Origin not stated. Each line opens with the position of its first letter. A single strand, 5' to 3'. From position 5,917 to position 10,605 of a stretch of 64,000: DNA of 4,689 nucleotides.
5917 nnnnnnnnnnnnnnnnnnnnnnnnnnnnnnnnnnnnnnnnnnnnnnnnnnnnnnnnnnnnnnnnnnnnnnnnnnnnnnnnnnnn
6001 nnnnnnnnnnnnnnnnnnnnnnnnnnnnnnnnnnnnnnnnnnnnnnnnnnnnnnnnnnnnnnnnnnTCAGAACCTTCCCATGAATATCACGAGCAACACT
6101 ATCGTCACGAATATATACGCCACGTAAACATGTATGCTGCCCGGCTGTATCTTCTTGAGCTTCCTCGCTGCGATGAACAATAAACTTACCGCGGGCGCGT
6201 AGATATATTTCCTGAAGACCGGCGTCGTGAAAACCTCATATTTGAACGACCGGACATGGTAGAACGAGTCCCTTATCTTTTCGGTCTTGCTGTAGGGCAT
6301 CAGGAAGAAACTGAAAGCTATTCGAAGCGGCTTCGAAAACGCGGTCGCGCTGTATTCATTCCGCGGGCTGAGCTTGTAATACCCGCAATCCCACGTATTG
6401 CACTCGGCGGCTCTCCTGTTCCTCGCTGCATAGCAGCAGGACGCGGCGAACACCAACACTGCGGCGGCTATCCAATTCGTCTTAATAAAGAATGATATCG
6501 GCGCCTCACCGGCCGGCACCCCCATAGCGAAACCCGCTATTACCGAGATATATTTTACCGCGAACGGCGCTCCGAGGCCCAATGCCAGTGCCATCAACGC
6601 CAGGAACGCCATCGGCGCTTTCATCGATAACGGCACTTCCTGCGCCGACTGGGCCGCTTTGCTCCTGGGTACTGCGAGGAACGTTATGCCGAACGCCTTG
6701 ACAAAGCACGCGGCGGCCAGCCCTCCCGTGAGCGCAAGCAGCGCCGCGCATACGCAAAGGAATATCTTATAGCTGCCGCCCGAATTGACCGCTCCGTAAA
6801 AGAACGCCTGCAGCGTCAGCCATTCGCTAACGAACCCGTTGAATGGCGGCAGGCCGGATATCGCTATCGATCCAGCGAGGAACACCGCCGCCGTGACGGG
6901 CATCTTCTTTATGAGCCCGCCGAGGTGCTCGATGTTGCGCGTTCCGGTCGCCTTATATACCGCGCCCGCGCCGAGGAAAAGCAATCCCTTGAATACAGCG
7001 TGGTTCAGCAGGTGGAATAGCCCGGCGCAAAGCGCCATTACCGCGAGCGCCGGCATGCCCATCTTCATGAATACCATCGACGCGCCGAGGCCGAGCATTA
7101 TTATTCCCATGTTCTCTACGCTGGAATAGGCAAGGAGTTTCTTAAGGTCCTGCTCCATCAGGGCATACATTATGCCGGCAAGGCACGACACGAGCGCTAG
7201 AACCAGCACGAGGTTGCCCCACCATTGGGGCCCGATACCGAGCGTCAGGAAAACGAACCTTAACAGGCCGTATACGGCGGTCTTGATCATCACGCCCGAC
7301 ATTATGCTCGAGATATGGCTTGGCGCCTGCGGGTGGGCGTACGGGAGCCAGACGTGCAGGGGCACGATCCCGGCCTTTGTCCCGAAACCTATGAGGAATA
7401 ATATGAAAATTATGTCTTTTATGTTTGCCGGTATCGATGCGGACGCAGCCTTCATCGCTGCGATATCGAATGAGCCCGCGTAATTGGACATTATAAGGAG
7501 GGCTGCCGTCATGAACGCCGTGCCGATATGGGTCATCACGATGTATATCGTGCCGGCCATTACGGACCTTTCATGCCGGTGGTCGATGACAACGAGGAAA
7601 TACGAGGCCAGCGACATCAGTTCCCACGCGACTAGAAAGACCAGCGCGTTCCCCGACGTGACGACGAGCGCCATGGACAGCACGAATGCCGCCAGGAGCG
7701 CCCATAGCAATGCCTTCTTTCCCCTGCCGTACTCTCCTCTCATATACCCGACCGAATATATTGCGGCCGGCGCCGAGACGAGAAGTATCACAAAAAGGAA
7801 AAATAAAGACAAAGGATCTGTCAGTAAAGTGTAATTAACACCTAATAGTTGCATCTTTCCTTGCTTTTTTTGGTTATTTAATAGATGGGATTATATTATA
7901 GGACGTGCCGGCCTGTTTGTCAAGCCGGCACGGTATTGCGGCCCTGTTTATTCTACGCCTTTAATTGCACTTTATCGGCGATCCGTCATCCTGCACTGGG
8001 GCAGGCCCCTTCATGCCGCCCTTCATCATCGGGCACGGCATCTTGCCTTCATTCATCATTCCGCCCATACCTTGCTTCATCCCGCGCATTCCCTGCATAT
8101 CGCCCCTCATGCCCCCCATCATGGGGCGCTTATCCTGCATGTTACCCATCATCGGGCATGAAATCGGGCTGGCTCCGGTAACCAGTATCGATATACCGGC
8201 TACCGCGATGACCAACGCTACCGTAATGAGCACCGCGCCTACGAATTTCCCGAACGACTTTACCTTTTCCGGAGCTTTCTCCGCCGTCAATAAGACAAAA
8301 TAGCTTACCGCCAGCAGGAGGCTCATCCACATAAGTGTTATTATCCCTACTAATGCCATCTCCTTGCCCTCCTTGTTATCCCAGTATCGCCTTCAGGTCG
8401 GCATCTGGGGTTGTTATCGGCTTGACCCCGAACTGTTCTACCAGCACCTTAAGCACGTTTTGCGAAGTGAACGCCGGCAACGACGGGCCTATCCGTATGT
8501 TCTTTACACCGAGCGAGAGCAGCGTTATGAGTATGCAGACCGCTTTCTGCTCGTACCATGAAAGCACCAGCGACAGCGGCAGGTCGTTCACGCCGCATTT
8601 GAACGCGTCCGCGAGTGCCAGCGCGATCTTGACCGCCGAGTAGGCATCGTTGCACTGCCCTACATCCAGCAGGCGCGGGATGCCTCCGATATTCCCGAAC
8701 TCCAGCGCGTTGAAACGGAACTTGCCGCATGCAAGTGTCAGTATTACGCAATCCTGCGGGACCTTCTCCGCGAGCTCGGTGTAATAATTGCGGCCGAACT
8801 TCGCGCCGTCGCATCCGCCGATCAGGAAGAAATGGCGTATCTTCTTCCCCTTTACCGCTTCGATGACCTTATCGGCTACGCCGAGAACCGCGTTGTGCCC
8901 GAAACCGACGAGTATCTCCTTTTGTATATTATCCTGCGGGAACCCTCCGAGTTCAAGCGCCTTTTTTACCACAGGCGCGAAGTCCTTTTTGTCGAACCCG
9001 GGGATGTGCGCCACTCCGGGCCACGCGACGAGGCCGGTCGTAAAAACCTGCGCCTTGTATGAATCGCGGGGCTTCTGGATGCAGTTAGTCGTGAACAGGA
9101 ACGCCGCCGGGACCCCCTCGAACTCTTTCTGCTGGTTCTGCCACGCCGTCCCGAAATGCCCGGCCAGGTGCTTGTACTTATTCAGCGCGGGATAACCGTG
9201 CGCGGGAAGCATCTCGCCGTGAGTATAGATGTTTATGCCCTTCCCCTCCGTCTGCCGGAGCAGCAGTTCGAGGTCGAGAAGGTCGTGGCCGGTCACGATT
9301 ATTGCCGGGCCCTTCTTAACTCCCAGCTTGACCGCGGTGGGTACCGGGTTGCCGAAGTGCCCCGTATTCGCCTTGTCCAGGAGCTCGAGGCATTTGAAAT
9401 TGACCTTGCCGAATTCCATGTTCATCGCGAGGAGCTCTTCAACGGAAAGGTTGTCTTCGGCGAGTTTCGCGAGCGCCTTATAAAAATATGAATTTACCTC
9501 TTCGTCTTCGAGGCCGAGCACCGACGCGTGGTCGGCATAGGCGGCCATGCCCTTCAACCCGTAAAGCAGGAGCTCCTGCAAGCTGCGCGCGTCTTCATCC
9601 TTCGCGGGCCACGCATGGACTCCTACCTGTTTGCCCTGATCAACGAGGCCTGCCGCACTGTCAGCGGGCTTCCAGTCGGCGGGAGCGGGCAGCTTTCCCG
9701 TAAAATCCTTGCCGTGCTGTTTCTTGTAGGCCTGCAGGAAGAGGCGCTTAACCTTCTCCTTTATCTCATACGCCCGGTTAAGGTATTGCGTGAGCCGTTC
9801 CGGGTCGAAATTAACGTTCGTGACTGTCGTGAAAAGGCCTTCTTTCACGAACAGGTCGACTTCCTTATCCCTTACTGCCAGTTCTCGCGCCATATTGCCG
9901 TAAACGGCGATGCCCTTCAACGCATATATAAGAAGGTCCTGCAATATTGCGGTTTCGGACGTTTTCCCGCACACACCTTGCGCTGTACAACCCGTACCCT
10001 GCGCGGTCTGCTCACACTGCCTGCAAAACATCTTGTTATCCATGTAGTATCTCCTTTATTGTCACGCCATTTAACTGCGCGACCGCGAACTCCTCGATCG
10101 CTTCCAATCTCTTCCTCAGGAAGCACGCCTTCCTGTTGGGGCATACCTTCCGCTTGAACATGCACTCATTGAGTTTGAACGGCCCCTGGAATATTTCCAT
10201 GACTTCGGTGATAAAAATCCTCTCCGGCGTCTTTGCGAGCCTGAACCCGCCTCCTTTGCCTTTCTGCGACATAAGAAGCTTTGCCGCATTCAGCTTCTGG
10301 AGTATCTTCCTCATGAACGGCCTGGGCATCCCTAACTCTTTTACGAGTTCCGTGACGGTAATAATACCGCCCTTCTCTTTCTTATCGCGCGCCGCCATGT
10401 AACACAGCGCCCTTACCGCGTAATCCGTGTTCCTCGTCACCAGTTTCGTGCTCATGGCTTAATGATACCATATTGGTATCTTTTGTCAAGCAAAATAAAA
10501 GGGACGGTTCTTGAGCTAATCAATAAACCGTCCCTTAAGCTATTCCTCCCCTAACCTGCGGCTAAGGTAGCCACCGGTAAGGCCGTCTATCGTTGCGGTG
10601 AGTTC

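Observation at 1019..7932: Ehr-type complex: group-4 hydrogenase / complex-I-like six-gene operon whose 'large subunit' has lost every [NiFe] cysteine and which has no NuoI-like ferredoxin subunit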

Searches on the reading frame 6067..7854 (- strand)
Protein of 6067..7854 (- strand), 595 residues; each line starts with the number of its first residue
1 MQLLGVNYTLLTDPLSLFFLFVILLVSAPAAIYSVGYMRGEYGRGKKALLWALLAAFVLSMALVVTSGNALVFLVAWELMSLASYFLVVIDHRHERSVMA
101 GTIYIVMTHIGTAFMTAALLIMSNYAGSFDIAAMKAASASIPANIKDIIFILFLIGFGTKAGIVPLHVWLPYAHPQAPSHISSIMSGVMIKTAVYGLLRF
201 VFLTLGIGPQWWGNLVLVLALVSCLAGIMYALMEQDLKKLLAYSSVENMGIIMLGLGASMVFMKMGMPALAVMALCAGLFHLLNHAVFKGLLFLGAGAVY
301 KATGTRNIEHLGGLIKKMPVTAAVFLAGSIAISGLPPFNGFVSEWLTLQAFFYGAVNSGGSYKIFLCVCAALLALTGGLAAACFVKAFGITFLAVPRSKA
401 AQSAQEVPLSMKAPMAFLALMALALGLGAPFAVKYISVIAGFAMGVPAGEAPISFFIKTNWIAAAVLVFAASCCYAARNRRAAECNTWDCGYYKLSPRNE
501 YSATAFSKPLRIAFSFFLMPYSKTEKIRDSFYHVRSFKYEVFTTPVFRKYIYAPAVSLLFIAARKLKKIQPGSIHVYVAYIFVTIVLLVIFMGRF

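Call 5: search_protein_families(library=pfam, proteins=[window:6067-7854:-])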
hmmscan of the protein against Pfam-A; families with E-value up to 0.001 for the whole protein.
window:6067-7854:- (595 aa): 2 families
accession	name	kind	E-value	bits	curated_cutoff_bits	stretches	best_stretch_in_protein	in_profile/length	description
PF00361.26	Proton_antipo_M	-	4.5e-56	190.6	21.5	1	67-353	1-277/294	NADH:quinone oxidoreductase/Mrp antiporter, TM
PF00662.26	Proton_antipo_N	-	5.1e-09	36.3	24.5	1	4-44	7-47/51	NADH-Ubiquinone oxidoreductase (complex I), chain 5 N-terminus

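Call 6: search_protein_families(library=ncbifam, proteins=[window:6067-7854:-])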
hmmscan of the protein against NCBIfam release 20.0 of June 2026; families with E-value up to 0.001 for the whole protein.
window:6067-7854:- (595 aa): 74 families (the best 25 are shown)
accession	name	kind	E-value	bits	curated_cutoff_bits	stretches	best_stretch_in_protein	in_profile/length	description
NF005086.0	PRK06521.1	equivalog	1.2e-183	612.3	667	1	5-592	71-667/669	hydrogenase 4 subunit B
NF006418.0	PRK08667.1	equivalog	1.7e-163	545.6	794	1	4-593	67-641/644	hydrogenase membrane subunit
NF005958.0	PRK08042.1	equivalog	3.9e-85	286.9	727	1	6-518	67-564/608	formate hydrogenlyase subunit 3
NF006240.0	PRK08376.1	subfamily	2.1e-71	241.4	662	1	12-436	88-499/521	putative monovalent cation/H+ antiporter subunit D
NF006419.0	PRK08668.1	equivalog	1.6e-67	228.7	617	1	4-562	60-609/613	NADH dehydrogenase subunit M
NF005044.0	PRK06458.1-4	equivalog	7.5e-64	216.5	610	1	2-435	62-485/531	hydrogenase 4 subunit F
TIGR00940.1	2a6301s01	subfamily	1e-61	209.3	920.45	1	3-428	64-488/793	monovalent cation:proton antiporter subunit A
NF005097.0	PRK06525.1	equivalog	3.1e-60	204.2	430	1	7-423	69-469/480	hydrogenase 4 subunit D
NF005046.0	PRK06459.1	equivalog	6.8e-60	203.3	460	1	16-591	48-583/587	hydrogenase 4 subunit B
NF009288.0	PRK12648.1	equivalog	1.2e-59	202.4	1104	1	3-435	65-477/954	monovalent cation/H+ antiporter subunit A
TIGR01972.1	NDH_I_M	subfamily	1.2e-58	199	263.8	1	3-432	67-471/486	NADH-quinone oxidoreductase subunit M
NF009285.0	PRK12645.1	equivalog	4.6e-58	197.2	1028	1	3-428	67-492/804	Na+/H+ antiporter subunit A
NF009287.0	PRK12647.1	equivalog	7.2e-58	196.8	937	1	4-485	66-525/773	putative monovalent cation/H+ antiporter subunit A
NF009310.0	PRK12668.1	equivalog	2.9e-56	191.5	564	1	2-437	55-442/584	Na(+)/H(+) antiporter subunit D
NF005141.0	PRK06590.1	equivalog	8.6e-56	190.1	556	1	4-592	71-609/615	NADH-quinone oxidoreductase subunit L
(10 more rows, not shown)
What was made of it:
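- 6067..7854 (-): ehrA: HyfB/NuoL-like antiporter-type subunit with a C-terminal ND3-like loop (W488-D-C490-G). It lacks about 40-65 N-terminal residues found in HyfB and in other Ehr lineages. NCBIfam 'hydrogenase 4 subunit B', E = 1e-183, matching from model position 71 (call 6).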

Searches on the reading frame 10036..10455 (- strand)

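Call 26: search_protein_families(library=pfam, proteins=[window:10036-10455:-])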
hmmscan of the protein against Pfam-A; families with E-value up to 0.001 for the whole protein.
window:10036-10455:- (139 aa): 2 families
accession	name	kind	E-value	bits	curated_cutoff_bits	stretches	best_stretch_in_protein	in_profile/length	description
PF02082.26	Rrf2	-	8.2e-29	100.9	30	1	7-138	2-131/132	Iron-dependent Transcriptional regulator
PF12802.13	MarR_2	-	0.00027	21.5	27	1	28-61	18-50/61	MarR family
